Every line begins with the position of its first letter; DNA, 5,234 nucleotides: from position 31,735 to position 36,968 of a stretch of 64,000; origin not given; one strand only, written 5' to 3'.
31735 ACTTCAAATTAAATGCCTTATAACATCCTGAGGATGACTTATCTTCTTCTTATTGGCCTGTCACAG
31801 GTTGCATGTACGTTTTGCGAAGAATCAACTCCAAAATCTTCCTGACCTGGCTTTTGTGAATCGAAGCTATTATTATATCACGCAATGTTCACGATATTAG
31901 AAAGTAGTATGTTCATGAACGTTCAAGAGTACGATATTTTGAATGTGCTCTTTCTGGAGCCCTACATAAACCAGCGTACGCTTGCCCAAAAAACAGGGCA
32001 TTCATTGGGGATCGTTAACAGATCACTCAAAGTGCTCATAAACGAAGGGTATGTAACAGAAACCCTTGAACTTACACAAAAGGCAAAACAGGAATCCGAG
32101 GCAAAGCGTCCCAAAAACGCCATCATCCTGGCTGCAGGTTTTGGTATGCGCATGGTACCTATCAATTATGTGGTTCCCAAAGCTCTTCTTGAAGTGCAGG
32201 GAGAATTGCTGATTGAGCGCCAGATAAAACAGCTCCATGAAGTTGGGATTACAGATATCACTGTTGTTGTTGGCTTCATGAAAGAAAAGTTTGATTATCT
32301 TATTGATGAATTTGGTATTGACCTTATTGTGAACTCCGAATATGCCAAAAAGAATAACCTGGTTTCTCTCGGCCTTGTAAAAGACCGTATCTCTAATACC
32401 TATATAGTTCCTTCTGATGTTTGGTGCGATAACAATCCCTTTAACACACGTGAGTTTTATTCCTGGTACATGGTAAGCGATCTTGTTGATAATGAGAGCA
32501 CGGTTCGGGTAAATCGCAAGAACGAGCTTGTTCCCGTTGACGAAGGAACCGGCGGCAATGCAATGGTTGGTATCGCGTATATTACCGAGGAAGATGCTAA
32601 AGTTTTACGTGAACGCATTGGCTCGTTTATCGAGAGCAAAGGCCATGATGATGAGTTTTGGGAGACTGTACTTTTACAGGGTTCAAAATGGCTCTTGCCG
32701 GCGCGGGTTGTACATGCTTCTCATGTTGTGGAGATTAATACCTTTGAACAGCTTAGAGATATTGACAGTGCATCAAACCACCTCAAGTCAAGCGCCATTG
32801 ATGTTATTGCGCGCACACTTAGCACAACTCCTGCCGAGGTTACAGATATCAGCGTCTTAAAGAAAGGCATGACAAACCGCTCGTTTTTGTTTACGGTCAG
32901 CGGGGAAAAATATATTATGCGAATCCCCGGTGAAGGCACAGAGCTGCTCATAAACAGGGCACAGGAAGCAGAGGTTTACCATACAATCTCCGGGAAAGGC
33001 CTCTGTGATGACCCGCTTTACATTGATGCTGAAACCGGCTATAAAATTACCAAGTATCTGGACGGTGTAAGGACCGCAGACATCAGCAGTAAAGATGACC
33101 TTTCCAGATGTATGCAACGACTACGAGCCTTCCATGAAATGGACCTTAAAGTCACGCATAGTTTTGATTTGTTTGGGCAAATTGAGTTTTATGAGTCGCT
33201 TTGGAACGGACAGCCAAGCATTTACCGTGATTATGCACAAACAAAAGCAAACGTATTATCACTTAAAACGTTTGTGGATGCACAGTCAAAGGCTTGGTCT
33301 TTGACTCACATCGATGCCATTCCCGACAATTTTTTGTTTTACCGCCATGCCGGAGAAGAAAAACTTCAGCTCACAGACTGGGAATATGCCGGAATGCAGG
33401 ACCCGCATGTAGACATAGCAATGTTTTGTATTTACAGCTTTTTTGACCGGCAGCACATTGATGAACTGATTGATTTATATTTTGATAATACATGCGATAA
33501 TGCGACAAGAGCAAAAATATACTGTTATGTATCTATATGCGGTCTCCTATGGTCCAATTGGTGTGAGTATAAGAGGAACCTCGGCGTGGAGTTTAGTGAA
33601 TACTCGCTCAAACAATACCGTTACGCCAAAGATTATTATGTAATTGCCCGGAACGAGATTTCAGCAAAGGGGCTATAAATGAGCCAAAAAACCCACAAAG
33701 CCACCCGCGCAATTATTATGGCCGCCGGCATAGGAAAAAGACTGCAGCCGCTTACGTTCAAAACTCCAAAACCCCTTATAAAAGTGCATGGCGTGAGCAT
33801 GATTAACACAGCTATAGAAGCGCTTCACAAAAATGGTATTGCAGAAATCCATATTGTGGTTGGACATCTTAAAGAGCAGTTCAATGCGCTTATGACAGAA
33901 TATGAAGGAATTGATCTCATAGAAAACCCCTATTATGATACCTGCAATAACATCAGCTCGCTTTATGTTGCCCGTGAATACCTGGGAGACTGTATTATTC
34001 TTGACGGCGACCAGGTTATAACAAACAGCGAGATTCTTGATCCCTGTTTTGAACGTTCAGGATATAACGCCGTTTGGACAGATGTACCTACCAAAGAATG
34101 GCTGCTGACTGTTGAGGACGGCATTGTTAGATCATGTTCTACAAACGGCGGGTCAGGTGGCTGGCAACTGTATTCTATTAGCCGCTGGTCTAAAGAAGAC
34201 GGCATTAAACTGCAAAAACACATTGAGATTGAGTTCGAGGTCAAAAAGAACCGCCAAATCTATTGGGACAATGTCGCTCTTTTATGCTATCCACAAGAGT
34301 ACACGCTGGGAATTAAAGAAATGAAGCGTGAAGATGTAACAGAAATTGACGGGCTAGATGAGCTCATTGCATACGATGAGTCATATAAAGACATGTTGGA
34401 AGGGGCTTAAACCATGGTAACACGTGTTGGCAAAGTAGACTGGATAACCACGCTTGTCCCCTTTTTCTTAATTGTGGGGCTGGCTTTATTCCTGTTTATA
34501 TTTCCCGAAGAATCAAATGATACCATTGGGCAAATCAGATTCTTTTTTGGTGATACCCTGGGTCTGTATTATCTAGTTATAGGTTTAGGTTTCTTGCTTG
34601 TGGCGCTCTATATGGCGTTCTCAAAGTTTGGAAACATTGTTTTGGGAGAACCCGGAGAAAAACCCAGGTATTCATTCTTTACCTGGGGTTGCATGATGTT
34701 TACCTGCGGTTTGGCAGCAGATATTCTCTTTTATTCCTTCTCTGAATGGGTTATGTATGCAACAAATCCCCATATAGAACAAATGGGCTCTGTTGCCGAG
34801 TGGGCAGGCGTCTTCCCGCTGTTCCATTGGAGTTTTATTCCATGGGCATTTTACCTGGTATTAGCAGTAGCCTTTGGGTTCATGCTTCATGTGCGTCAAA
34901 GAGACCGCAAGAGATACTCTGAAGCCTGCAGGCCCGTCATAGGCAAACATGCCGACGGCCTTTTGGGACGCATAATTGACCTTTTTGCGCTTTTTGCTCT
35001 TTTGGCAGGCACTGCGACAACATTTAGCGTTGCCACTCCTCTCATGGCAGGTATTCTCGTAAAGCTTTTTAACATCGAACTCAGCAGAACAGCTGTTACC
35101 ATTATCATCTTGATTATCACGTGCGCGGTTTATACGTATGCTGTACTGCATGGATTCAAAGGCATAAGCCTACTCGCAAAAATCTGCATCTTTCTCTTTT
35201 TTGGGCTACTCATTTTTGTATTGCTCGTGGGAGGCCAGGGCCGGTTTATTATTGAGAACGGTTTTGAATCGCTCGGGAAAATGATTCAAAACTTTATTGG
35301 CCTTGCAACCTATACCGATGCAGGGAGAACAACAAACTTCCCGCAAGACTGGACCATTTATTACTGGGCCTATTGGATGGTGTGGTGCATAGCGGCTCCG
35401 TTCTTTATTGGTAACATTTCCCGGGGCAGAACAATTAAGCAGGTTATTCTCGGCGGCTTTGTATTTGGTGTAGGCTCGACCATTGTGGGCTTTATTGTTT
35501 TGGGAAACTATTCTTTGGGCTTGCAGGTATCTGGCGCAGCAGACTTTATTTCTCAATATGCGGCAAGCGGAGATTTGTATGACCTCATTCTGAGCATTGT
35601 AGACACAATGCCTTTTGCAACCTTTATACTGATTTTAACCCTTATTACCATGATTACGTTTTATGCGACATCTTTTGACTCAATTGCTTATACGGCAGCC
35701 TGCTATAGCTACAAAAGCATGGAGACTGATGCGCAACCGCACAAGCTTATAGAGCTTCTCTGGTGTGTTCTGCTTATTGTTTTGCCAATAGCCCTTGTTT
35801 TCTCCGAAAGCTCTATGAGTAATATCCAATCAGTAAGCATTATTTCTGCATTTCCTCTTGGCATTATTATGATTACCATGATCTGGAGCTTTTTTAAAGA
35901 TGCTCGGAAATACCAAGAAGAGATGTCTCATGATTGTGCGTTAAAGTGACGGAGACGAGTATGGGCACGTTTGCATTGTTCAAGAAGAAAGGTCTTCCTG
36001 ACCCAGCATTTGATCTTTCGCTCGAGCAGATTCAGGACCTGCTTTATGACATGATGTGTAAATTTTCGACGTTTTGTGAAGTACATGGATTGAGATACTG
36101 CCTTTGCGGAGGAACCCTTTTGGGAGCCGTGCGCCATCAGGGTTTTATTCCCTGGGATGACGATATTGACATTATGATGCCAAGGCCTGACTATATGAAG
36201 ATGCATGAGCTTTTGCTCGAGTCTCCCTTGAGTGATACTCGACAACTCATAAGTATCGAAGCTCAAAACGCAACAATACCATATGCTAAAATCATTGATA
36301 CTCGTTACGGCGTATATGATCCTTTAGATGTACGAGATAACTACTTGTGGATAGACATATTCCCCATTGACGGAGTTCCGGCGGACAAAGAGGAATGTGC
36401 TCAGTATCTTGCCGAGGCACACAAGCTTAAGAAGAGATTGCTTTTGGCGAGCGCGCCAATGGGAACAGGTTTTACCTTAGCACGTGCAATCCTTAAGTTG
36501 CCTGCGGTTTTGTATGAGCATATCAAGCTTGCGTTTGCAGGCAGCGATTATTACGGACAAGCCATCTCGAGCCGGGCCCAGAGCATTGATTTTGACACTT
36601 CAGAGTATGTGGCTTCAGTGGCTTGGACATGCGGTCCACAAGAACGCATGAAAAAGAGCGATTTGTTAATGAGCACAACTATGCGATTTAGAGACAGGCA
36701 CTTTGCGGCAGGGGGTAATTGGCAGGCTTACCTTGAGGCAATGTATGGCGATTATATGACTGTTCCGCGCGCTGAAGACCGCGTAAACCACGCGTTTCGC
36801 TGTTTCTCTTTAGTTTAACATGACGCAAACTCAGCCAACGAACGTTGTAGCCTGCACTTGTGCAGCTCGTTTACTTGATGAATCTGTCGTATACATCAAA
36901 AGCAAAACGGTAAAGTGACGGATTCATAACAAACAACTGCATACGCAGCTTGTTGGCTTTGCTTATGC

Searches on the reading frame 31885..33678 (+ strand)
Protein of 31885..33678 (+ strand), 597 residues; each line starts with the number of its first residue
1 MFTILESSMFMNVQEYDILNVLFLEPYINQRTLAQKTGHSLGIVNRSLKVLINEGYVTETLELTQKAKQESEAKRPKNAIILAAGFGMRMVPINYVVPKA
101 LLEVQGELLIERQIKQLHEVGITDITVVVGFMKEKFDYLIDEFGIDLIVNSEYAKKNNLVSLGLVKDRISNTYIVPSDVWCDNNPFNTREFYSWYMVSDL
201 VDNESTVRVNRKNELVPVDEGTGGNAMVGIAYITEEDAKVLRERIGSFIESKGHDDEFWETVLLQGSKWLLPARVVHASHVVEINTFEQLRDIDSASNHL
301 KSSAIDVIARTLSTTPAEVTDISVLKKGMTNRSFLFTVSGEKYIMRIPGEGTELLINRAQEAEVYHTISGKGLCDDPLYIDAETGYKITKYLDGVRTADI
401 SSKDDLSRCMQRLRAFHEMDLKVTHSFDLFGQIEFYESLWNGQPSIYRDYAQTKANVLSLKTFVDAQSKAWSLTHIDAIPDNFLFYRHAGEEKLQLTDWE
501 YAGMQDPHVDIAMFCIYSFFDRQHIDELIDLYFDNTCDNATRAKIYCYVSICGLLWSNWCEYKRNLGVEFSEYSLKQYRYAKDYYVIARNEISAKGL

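Call 18: find_encoding_contigs(protein=window:31885-33678:+, flank=10000, max_places=1)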
Protein window:31885-33678:+ (597 aa): no gene with exactly this product is on record in the collection.

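Call 51: search_protein_families(library=pfam, proteins=[window:31885-33678:+], max_evalue=0.0001)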
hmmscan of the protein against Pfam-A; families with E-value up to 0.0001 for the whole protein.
window:31885-33678:+ (597 aa): 6 families
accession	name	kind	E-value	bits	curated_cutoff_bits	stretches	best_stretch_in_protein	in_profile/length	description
PF01633.27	Choline_kinase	-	1.3e-16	61.3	29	1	323-516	2-205/300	Choline/ethanolamine kinase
PF01636.29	APH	-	3.6e-11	43.7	23.2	1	322-537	2-230/239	Phosphotransferase enzyme family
PF12804.13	NTP_transf_3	-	3.9e-10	40.6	27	1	79-161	1-75/160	MobA-like NTP transferase domain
PF13412.12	HTH_24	-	4.6e-09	36.2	21.9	1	12-58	2-48/48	Winged helix-turn-helix DNA-binding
PF00483.29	NTP_transferase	-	9.5e-07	29.1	21.2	1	79-183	2-115/245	Nucleotidyl transferase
PF12802.13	MarR_2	-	3e-05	24.5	27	1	11-59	3-52/61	MarR family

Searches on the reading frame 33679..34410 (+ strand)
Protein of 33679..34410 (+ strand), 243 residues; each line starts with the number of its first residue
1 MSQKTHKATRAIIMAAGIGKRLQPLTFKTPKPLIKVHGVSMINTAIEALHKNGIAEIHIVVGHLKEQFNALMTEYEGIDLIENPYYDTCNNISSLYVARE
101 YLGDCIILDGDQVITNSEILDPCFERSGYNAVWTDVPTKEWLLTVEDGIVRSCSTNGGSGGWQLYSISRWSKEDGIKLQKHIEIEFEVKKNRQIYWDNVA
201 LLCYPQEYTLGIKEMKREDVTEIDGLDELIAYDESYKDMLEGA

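Call 51: search_protein_families(library=pfam, proteins=[window:33679-34410:+], max_evalue=0.0001)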
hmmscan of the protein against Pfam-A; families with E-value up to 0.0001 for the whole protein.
window:33679-34410:+ (243 aa): 3 families
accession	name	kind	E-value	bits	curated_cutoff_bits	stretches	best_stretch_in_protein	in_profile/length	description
PF00483.29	NTP_transferase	-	2.5e-12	47.3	21.2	1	11-115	2-114/245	Nucleotidyl transferase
PF12804.13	NTP_transf_3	-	2.2e-11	44.6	27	1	11-132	1-119/160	MobA-like NTP transferase domain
PF01128.25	IspD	-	6.2e-05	23.3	27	1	11-83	3-73/221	2-C-methyl-D-erythritol 4-phosphate cytidylyltransferase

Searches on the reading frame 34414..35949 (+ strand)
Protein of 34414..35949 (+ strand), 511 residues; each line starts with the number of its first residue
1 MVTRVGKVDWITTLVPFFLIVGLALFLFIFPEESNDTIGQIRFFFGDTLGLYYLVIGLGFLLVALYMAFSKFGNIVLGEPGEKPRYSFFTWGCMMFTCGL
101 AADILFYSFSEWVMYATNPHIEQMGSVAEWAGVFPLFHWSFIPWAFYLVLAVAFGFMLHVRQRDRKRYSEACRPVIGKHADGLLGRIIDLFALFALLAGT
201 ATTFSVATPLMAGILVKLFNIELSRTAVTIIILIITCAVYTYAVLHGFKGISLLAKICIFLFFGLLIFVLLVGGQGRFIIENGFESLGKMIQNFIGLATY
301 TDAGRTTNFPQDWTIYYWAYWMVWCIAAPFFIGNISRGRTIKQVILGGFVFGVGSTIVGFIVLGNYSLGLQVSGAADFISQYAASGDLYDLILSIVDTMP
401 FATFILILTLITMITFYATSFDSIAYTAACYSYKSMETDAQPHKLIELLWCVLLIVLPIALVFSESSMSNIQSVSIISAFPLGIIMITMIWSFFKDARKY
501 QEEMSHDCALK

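Call 51: search_protein_families(library=pfam, proteins=[window:34414-35949:+], max_evalue=0.0001)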
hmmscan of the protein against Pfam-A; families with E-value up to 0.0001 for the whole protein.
window:34414-35949:+ (511 aa): 1 family
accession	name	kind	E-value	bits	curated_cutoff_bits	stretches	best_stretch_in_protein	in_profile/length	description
PF02028.23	BCCT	-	9.6e-123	410.6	27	1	14-499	3-484/485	BCCT, betaine/carnitine/choline family transporter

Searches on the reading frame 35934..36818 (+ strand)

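Call 51: search_protein_families(library=pfam, proteins=[window:35934-36818:+], max_evalue=0.0001)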
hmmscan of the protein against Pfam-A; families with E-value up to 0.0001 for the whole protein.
window:35934-36818:+ (294 aa): 1 family
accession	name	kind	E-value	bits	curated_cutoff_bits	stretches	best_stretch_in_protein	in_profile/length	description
PF04991.19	LicD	-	1.4e-38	133.7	22.6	1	48-272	1-227/227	LicD family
